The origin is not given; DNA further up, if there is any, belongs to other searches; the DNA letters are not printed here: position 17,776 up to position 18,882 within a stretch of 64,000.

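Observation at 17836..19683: tRNA-Ser-adjacent two-gene islet: HNH-domain protein plus DinD-family protein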

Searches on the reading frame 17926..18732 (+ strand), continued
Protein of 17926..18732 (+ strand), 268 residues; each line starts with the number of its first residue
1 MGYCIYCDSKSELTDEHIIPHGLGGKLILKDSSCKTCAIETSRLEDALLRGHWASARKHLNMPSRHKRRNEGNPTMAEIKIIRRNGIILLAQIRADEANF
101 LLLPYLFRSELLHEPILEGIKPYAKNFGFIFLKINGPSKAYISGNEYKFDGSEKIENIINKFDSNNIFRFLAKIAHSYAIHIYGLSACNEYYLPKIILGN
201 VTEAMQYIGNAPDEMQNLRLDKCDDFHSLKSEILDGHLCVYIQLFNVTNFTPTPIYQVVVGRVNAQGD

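Call 28: fold_search(model_id=the predicted structure, library=pdb)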
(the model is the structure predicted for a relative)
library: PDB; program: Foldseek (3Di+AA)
matches with E <= 10: 630; with E <= 0.001: 0
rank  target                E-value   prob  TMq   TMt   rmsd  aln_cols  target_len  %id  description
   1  2m4f_MODEL_1_A        5.1e-02  0.13  0.12  0.18  17.5       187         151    9  Solution Structure of Outer surface protein E (released 2013-05-15)
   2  2p7j_B                6.8e-02  0.13  0.20  0.19  13.3       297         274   10  Crystal structure of the domain of putative sensory box/GGDEF family protein from Vibrio parahaemolyticus (released 2007-05-01)
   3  2qm4_B                9.1e-02  0.12  0.12  0.14  19.7       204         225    7  Crystal structure of human XLF/Cernunnos, a non-homologous end-joining factor (released 2007-12-11)
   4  4rj9                  9.1e-02  0.10  0.15  0.22  17.3       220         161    9  Structure of a plant specific C2 domain protein, OsGAP1 from rice (released 2015-08-26)
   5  5lto_A                1.2e-01  0.12  0.21  0.22  12.1       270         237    8  Ligand binding domain of Pseudomonas aeruginosa PAO1 amino acid chemoreceptors PctB in complex with L-Gln (released 2017-09-20)
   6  2o62_A                1.4e-01  0.09  0.11  0.11  20.7       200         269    8  CRYSTAL STRUCTURE OF A PROTEIN WITH UNKNOWN FUNCTION FROM DUF3598 FAMILY (NPUN_R4044) FROM NOSTOC PUNCTIFORME PCC 7310 (released 2007-02-13)
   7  9xps_7                1.5e-01  0.03  0.11  0.13  19.7       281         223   11  The neck structure of the Phage Phikz (released 2026-02-11)
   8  9n81_C                1.8e-01  0.09  0.12  0.13  18.9       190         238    6  A gap-filling complex with Pol mu engaged in the NHEJ Pathway (released 2025-04-23)
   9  5t7m_B                1.8e-01  0.07  0.17  0.18  12.6       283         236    9  LIGAND BINDING DOMAIN OF PSEUDOMONAS AERUGINOSA PAO1 AMINO ACID CHEMORECEPTOR PCTA IN COMPLEX WITH L-TRP (released 2017-09-20)
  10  9heh                  1.8e-01  0.07  0.18  0.17  12.7       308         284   10  Structure of the ligand binding domain of the chemoreceptor MkcA (DSOMK10_RS0100305) of Dickeya solani MK10 in complex w (released 2025-08-06)
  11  9n81_c                2.1e-01  0.09  0.12  0.13  19.2       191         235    7  A gap-filling complex with Pol mu engaged in the NHEJ Pathway (released 2025-04-23)
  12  4j38_A                2.2e-01  0.08  0.11  0.19  17.6       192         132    8  Structure of Borrelia burgdorferi Outer surface protein E in complex with Factor H domains 19-20 (released 2013-05-15)
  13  2y2l_B                2.2e-01  0.06  0.10  0.07  15.1       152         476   11  PENICILLIN-BINDING PROTEIN 1B (PBP-1B) IN COMPLEX WITH AN ALKYL BORONATE (E06) (released 2011-08-03)
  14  9kp3_A                2.3e-01  0.12  0.19  0.18  12.1       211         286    9  Ligand binding domain of Pseudomonas Aeruginosa PAO1 chemoreceptor TlpQ in complex with MHF (released 2025-11-26)
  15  9n82_c                2.5e-01  0.08  0.11  0.13  19.0       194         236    6  The ligation (AMP-Lys) complex in the NHEJ pathway (released 2025-04-23)
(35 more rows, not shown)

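Call 48: find_encoding_contigs(protein=P0002, flank=5000, max_places=3)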
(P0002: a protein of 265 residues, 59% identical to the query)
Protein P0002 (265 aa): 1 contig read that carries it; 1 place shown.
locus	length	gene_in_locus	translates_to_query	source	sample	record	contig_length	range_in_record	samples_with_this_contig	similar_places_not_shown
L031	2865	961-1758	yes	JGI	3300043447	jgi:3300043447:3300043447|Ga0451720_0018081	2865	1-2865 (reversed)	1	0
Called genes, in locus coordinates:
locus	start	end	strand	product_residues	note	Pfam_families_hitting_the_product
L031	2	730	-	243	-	?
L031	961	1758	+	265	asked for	PF14279:HNH_5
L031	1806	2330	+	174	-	-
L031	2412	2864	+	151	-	?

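Call 56: search_protein_representatives(alignment_id=A1)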
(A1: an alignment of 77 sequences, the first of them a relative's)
Query: 77 sequences, 264 profile positions. Proteins with E-value up to 0.001 (for the whole library): 6709; up to 1e-10: 4537; up to 1e-30: 2539. The best 150 are listed.
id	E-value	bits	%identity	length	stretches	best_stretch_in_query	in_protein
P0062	6.0e-82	291.7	-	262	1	2-261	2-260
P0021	1.1e-81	290.9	-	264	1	3-262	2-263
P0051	4.6e-79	282.3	-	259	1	6-262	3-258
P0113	5.4e-78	278.8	-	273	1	5-262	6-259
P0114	5.6e-77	275.5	-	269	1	5-262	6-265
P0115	1.8e-76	273.8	-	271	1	3-262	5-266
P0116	3.8e-76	272.7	-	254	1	4-262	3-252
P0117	1.5e-75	270.7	-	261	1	4-260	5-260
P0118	7.1e-75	268.5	-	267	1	6-262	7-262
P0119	2.5e-74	266.8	-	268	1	6-262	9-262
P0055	2.5e-74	266.8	-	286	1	4-262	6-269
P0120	3.3e-74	266.4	-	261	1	7-260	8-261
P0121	1.2e-73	264.6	-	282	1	7-261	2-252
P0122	1.3e-73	264.4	-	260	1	5-261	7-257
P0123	1.9e-73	263.9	-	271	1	5-260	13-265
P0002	1.1e-65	238.5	-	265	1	12-262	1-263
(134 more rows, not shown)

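Call 59: search_protein_families(library=pfam, alignment_id=A4, max_evalue=0.0001)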
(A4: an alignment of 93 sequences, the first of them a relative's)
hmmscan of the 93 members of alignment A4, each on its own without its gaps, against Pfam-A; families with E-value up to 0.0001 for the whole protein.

A. member 1, L002:51-710:+ (219 aa): 0 families

B. families by the number of members that match (of 93 scanned): 76 families (the first 25 are shown)
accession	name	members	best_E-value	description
PF09554.16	RE_HaeII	2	1.1e-84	HaeII restriction endonuclease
PF03237.21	Terminase_6N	2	3.8e-18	Terminase large subunit, T4likevirus-type, N-terminal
PF02867.20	Ribonuc_red_lgC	1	4.3e-191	Ribonucleotide reductase, barrel domain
PF06189.17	5-nucleotidase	1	2.3e-110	5'-nucleotidase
PF16327.10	CcmF_C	1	7.4e-97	Cytochrome c-type biogenesis protein CcmF C-terminal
PF00268.27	Ribonuc_red_sm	1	5.1e-91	Ribonucleotide reductase, small chain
PF02773.21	S-AdoMet_synt_C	1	5.6e-71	S-adenosylmethionine synthetase, C-terminal domain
PF03301.18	Trp_dioxygenase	1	4.4e-70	Tryptophan 2,3-dioxygenase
PF02786.22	CPSase_L_D2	1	2.2e-69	Carbamoyl-phosphate synthase L chain, ATP binding domain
PF00171.27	Aldedh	1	4.9e-58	Aldehyde dehydrogenase family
PF01578.25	Cytochrom_C_asm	1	1.3e-53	Cytochrome C assembly protein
PF03389.21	MobA_MobL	1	6.5e-51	MobA/MobL family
PF02772.21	S-AdoMet_synt_M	1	1.8e-50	S-adenosylmethionine synthetase, central domain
PF13460.12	NAD_binding_10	1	1.1e-48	NAD(P)H-binding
PF03918.19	CcmH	1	1.5e-46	Cytochrome C biogenesis protein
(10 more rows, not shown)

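Call 60: search_protein_families(library=pfam, alignment_id=A1, max_evalue=0.05)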
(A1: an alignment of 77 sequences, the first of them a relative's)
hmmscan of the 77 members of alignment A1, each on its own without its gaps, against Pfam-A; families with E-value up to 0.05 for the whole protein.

A. member 1, P0001 (268 aa): 1 family
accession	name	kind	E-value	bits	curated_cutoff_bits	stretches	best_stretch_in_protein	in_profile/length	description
PF14279.12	HNH_5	-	6.3e-08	32.9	27.5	1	4-40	1-42/56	HNH endonuclease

B. families by the number of members that match (of 77 scanned): 6 families
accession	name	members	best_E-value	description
PF14279.12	HNH_5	75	1e-10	HNH endonuclease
PF01844.29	HNH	21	0.00065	HNH endonuclease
PF09988.15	DUF2227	1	0.0089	Uncharacterized metal-binding protein (DUF2227)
PF18930.5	DUF5679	1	0.019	Domain of unknown function (DUF5679)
PF21941.2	SMEK_N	1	0.023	SMEK domain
PF24478.1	DCX2_DCDC1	1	0.035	DCDC1, second doublecortin-like domain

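Call 61: search_protein_families(library=padloc, alignment_id=A1, max_evalue=0.05)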
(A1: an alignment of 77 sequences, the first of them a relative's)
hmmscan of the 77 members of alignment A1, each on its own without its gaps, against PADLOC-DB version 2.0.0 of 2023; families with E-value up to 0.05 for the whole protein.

A. member 1, P0001 (268 aa): 0 families

B. families by the number of members that match (of 77 scanned): 9 families
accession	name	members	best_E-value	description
PDLC00335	PtuB1|PtuB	2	0.0027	Unknown function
PDLC00353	PtuB1|PtuB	2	0.015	Unknown function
PDLC01889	CARF4--CARF_PDDEXK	1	0.0003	-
PDLC00325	PtuB1|PtuB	1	0.0045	Unknown function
PDLC00318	PtuB1|PtuB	1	0.0088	Unknown function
PDLC00354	PtuB1|PtuB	1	0.012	Unknown function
PDLC00192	HamB1|HamB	1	0.02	DEAD-box helicase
PDLC04615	PDC-M38B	1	0.029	-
PDLC04266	PDC-M01B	1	0.049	-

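Call 63: fold_search(model_id=the predicted structure, library=viral)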
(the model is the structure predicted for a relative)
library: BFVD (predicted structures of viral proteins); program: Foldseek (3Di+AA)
matches with E <= 10: 867; with E <= 0.001: 0
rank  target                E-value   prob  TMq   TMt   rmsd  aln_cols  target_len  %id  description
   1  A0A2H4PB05            1.1e-01  0.08  0.11  0.15  17.8       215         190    8  (no name in the UniProt tables at hand)
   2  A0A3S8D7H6            1.2e-01  0.07  0.16  0.15  16.9       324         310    9  DNA replication accessory factor [Vombatid gammaherpesvirus 1]
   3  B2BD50                1.3e-01  0.06  0.12  0.14  18.0       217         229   10  Heat shock 70-like protein (Fragment) [Pineapple mealybug wilt-associated virus 1]
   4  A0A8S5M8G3            1.5e-01  0.16  0.09  0.21  13.8        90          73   17  RNA-binding protein [Siphoviridae sp. ctg5k4]
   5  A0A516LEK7            1.8e-01  0.07  0.11  0.16  13.2       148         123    7  (no name in the UniProt tables at hand)
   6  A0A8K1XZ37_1          2.2e-01  0.09  0.13  0.03  22.3       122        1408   15  (no name in the UniProt tables at hand)
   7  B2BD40                2.4e-01  0.05  0.12  0.12  18.1       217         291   10  Heat shock 70-like protein (Fragment) [Pineapple mealybug wilt-associated virus 3]
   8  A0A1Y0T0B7            2.9e-01  0.05  0.08  0.10  19.4       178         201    9  Uncharacterized protein [Pseudomonas phage Noxifer]
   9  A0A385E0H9            3.6e-01  0.08  0.11  0.16  15.2       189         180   10  Uncharacterized protein [Gordonia phage Schmidt]
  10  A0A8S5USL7            3.6e-01  0.03  0.13  0.14  17.7       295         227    9  Uncharacterized protein [Myoviridae sp. ctijX18]
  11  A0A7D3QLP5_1          3.6e-01  0.02  0.11  0.03  18.1       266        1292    8  (no name in the UniProt tables at hand)
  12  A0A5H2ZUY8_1          4.6e-01  0.04  0.14  0.05  18.6       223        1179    8  (no name in the UniProt tables at hand)
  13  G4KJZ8                4.9e-01  0.04  0.11  0.07  19.8       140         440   12  (no name in the UniProt tables at hand)
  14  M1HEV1                5.2e-01  0.15  0.11  0.14   9.5        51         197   12  (no name in the UniProt tables at hand)
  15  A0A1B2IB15            5.2e-01  0.08  0.18  0.24  13.6       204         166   11  (no name in the UniProt tables at hand)
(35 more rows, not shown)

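Call 72: search_dna_similar(query=window:17926-18732:+, collection=plasmids, mode=protein, max_evalue=0.001, max_rows=25)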
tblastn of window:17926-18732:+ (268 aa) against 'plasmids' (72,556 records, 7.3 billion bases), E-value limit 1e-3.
Records with a match: 5; places in all: 5; records where one place covers at least 80% of the query: 3.
Best place of each record, by identity: <60% 5.
By first word of the organism name: Rhizobium 3; Paraburkholderia 1; Polymorphobacter 1.
By predicted mobility (MOB-suite, as given by PLSDB): non-mobilizable 3; conjugative 2.
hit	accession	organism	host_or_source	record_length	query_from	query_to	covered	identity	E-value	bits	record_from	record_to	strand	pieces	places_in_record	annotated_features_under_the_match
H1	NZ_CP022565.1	Rhizobium leguminosarum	Root nodule,Pisum sativum root-nodule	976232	2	261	97%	26.6%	1e-9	66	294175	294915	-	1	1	HNH endonuclease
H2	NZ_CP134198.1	Paraburkholderia sp. FT54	single cell,Rhizosphere soil of Tomato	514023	2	266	99%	25.8%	8e-13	75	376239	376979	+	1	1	HNH endonuclease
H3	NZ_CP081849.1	Polymorphobacter megasporae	Megaspora,lichen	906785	1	234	87%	26.0%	7e-10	67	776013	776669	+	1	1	HNH endonuclease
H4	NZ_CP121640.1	Rhizobium leguminosarum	Trifolium ambiguum,cell culture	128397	2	68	25%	39.4%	2e-6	56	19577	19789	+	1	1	HNH endonuclease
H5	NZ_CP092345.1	Rhizobium gallicum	Phaseolus vulgaris,Cell culture,nodule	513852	2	68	25%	38.0%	3e-5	52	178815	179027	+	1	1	HNH endonuclease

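Call 73: search_dna_similar(query=window:17926-18732:+, collection=phages, mode=protein, max_evalue=0.001, max_rows=25)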
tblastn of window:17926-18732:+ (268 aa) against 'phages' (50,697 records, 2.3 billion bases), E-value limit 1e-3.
No match.
